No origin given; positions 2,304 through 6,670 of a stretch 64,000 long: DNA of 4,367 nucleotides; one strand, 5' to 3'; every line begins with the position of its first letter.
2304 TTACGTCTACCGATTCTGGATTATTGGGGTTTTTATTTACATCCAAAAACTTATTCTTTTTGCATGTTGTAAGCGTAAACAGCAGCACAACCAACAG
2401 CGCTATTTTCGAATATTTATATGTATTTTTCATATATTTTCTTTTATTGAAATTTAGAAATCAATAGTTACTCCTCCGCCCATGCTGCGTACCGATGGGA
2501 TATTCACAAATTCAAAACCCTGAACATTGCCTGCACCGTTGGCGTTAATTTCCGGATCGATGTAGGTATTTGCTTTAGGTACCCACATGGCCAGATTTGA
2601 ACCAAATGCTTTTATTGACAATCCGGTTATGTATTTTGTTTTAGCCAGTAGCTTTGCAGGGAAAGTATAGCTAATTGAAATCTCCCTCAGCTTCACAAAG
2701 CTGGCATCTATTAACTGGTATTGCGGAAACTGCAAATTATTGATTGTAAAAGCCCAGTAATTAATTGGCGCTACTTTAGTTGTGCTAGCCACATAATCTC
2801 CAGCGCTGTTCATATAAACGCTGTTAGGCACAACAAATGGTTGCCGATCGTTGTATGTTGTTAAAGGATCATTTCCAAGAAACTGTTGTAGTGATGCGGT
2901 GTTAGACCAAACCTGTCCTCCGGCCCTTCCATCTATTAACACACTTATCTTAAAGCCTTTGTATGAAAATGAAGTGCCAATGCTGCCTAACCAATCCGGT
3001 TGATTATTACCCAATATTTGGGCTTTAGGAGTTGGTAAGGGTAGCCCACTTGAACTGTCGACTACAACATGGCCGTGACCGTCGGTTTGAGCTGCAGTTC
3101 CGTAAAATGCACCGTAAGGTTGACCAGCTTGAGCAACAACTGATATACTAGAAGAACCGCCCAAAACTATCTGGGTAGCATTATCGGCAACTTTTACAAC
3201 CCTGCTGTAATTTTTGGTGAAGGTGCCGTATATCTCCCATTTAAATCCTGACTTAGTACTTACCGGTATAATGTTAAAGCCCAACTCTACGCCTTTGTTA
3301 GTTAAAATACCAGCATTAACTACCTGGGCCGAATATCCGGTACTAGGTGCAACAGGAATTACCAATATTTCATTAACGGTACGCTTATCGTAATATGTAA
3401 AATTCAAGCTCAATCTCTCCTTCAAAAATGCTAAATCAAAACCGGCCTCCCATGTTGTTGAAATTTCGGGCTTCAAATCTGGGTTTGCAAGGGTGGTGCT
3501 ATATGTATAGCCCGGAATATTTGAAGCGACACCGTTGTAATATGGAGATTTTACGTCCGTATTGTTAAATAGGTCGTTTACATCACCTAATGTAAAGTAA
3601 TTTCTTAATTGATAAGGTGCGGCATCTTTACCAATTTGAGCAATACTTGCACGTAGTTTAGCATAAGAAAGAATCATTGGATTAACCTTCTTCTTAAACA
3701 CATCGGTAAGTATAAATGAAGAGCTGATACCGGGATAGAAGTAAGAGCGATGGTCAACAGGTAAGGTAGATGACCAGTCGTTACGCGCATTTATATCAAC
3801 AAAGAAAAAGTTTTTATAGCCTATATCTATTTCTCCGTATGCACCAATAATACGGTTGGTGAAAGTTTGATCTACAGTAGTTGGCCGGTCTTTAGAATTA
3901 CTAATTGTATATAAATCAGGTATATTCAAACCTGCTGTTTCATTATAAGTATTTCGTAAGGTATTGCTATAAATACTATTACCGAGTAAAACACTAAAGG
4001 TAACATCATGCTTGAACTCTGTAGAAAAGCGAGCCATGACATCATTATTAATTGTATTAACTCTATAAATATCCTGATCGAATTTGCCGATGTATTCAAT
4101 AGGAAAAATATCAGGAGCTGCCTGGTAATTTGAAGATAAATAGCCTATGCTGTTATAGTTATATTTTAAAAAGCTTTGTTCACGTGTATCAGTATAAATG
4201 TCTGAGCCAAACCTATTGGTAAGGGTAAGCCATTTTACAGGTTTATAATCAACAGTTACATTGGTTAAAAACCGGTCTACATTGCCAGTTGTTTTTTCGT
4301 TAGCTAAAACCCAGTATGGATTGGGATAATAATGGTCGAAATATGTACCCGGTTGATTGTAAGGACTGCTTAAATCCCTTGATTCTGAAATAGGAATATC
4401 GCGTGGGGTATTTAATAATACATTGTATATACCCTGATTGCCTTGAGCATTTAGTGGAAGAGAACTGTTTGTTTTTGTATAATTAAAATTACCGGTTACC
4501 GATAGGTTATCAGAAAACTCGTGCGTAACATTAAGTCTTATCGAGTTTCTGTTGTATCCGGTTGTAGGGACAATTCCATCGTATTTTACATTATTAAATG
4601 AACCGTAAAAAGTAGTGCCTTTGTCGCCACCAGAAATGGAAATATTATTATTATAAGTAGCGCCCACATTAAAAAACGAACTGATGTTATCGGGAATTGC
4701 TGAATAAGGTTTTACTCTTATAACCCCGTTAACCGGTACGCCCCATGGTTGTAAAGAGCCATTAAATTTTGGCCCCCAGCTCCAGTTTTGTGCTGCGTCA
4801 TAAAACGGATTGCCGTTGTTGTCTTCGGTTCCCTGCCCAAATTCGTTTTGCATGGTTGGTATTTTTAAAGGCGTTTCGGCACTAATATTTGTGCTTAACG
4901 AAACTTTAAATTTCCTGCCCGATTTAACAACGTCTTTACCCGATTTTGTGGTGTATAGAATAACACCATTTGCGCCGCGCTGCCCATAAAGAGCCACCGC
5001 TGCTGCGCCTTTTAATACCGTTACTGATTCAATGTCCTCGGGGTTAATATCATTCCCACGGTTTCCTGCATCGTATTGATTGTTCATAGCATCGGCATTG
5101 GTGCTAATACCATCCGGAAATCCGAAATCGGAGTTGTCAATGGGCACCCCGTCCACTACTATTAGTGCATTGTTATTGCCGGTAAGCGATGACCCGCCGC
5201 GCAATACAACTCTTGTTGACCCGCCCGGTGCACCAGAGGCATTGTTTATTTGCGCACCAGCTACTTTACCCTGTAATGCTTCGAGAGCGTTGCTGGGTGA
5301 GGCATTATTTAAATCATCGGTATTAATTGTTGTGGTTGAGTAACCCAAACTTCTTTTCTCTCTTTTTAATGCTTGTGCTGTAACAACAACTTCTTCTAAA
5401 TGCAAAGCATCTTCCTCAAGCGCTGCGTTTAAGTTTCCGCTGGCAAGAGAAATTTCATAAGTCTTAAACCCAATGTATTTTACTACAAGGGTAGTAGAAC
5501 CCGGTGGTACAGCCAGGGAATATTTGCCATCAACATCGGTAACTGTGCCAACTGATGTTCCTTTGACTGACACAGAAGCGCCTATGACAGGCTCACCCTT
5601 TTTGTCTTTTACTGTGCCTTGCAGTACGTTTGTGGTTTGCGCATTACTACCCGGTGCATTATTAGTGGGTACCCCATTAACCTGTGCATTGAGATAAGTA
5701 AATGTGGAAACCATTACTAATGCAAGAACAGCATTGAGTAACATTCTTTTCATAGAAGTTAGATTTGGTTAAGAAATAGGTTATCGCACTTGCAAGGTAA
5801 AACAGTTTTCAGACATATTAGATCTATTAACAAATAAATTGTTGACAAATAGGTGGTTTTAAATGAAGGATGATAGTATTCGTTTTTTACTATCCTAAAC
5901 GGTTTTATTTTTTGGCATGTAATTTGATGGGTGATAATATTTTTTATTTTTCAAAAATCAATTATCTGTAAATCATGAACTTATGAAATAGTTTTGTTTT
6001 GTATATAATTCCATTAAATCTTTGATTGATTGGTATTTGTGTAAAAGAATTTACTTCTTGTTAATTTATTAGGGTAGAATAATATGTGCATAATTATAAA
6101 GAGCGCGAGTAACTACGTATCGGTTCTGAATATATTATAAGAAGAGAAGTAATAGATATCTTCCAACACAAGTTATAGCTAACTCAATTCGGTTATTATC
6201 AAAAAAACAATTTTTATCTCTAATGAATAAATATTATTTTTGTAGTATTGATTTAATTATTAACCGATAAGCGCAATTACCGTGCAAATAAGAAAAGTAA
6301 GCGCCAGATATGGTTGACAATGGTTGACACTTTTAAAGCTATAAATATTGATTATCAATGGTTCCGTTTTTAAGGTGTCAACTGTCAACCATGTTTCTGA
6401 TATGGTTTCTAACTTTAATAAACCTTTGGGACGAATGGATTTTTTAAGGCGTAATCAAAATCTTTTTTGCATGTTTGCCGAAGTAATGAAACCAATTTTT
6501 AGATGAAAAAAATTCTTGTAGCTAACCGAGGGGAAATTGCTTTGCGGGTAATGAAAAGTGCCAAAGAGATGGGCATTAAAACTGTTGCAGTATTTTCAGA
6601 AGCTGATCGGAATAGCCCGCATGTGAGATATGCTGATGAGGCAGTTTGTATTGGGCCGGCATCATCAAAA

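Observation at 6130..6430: Polar composite palindromic element found three times in this window (copy A, between susC-like and accC)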

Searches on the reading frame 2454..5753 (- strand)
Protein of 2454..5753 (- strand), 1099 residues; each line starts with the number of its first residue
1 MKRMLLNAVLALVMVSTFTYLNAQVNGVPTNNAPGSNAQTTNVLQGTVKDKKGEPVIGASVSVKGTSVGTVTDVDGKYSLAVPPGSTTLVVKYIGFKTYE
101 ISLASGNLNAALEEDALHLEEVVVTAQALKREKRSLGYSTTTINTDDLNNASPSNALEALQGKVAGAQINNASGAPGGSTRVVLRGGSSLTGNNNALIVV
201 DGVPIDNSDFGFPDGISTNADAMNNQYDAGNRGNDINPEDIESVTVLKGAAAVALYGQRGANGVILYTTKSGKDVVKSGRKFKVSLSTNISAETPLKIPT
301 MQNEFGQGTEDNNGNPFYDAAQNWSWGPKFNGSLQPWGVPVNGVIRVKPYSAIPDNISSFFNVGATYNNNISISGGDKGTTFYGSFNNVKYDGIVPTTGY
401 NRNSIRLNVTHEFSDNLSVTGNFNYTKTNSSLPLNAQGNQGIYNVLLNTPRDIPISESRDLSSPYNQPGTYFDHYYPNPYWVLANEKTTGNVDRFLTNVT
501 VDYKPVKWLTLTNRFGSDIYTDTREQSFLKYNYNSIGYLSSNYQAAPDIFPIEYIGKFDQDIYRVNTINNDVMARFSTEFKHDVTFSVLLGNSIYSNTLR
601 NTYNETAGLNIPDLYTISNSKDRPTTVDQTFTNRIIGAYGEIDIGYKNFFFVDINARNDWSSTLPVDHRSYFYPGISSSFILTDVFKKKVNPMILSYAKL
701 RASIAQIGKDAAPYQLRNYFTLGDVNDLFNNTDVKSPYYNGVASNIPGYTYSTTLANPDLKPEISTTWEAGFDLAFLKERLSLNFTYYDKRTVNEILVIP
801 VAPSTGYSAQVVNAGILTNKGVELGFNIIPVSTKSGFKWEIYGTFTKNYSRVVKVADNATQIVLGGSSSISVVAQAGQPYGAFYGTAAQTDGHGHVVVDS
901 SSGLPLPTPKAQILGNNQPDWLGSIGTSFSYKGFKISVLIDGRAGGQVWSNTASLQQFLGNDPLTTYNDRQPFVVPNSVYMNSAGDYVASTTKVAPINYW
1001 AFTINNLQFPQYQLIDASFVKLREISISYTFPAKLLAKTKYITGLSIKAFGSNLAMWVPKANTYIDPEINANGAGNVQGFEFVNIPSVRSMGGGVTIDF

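Call 12: search_protein_families(library=pfam, proteins=[window:2454-5753:-])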
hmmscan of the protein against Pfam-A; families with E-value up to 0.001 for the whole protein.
window:2454-5753:- (1099 aa): 5 families
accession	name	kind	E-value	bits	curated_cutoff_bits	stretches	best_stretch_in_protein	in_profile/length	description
PF13715.12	CarbopepD_reg_2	-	1.1e-20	73.8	32.2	1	44-124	1-88/88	CarboxypepD_reg-like domain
PF00593.30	TonB_dep_Rec_b-barrel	-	1.2e-18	68.7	27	1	461-1012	24-421/436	TonB dependent receptor-like, beta-barrel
PF07715.20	Plug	-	1.7e-18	67.5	23.9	1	133-264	2-107/107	TonB-dependent Receptor Plug Domain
PF13620.12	CarboxypepD_reg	-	2.6e-15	56.9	32.3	1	44-103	2-69/82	Carboxypeptidase regulatory-like domain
PF15976.11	CooC_C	-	0.00034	21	29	0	41-106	16-78/93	CS1-pili formation C-terminal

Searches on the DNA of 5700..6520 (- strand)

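Call 33: search_rna_families(source=window, start=5700, end=6520, threshold=evalue, max_evalue=10)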
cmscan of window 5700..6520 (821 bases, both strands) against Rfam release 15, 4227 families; matches with E-value up to 10: 5.
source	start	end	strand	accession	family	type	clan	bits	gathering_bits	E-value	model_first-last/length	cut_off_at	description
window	5760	5859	-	RF01802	HSUR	Gene; snRNA;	-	22.7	50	4.9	1-123/123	no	Herpesvirus saimiri U RNA1/RNA2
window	6308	6394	+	RF03714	MIR774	Gene; miRNA;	-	22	80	0.18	1-98/98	no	MIR774 microRNA precursor family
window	6301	6403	+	RF00672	mir-190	Gene; miRNA;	CL00089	18.9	48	1.2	1-78/78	no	mir-190 microRNA precursor family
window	5951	5989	+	RF01368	CRISPR-DR55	Gene; CRISPR;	-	18.8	41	9.7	1-37/37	no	CRISPR RNA direct repeat element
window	6318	6387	+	RF03374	mir-2001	Gene; miRNA;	-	17.8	74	0.74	1-72/72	no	mir-2001 microRNA precursor family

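Call 95: build_rna_model(alignment_id=A6, structure=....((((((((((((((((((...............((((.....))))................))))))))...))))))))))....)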
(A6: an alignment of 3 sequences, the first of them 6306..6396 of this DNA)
Model R1 built from alignment A6 (3 sequences, 91 columns); structure: as given.
model positions 91; base pairs 22; branch points 0; effective number of sequences 1.59; information 0.627 bits per position. Calibrated on 0.2 Mb of random sequence (short: E-values are rough).
structure used (alignment columns):
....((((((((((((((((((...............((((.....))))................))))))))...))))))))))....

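Call 96: search_with_rna_model(model_id=R1, source=window, filters=off, max_evalue=10)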
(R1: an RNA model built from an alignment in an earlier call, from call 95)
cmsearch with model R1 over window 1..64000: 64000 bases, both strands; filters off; matches with E-value up to 10: 30.
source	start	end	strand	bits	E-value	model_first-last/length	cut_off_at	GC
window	60476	60566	+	111.5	1.2e-22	1-91/91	no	0.31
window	6306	6396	-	109.3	3.6e-22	1-91/91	no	0.32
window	34189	34276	+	76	1.4e-14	1-91/91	no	0.25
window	6306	6396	+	56.2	5e-10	1-91/91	no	0.32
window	60476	60566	-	51.6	5.4e-09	1-91/91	no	0.31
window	34191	34267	-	35.1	3.2e-05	1-91/91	no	0.25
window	51651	51703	+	23.8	0.012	1-91/91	no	0.32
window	51651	51703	-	20.6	0.067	1-91/91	no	0.32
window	39122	39193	-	16.7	0.5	1-91/91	no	0.26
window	40266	40343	-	16.4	0.59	1-91/91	no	0.26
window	17404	17478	-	14.6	1.5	1-91/91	no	0.31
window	10236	10316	-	14.4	1.7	1-91/91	no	0.3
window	48712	48800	-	14.3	1.8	1-91/91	no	0.25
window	10272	10305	+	14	2.1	1-91/91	no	0.41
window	16192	16258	-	13.7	2.4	1-91/91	no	0.33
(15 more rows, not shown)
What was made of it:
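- On MITE (Correia-like): There are three copies in 64 kb (call 96).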

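Call 97: search_with_rna_model(model_id=R1, sources=[L001, L004, L009, L010, L012, L016, L017, L019, L021, L067, L068, L069, L070], max_evalue=10)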
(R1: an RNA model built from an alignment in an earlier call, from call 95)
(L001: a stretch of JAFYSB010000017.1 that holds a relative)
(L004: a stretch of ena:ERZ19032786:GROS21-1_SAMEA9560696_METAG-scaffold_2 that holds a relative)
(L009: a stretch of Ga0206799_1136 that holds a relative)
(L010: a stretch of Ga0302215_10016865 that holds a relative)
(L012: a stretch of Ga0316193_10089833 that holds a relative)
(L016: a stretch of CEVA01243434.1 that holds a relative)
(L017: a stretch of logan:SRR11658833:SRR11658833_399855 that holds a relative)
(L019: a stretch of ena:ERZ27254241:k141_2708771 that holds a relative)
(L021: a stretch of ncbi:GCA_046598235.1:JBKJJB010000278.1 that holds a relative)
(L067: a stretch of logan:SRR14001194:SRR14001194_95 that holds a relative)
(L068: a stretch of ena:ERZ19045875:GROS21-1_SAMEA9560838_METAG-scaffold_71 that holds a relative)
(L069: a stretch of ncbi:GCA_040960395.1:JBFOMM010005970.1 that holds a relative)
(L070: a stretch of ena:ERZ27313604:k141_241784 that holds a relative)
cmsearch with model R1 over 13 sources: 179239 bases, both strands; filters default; matches with E-value up to 10: 15.
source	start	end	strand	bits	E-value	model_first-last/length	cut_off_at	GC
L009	10419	10503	+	31.1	0.00074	1-91/91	no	0.22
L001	4811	4890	+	28.6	0.0028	1-91/91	no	0.31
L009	10412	10482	-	20.6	0.18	1-91/91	no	0.23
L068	21177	21267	-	20.3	0.22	1-91/91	no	0.33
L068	21177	21267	+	20.1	0.24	1-91/91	no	0.33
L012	1070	1147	-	19.9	0.27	1-91/91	no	0.29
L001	4813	4884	-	16.7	1.4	1-91/91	no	0.31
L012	1097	1134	+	15.2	3.1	29-66/91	no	0.16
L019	18163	18242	-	15.2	3.2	1-91/91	no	0.2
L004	15965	15994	-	15.1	3.3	1-91/91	no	0.4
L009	7448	7528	-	15.1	3.4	1-91/91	no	0.19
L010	3093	3120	-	14.9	3.6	38-65/91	no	0.11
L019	13828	13865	-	14.6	4.2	1-91/91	no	0.42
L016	3857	3921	+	14.2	5.3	1-91/91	no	0.34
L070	7671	7735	+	13.5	7.7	1-91/91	no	0.25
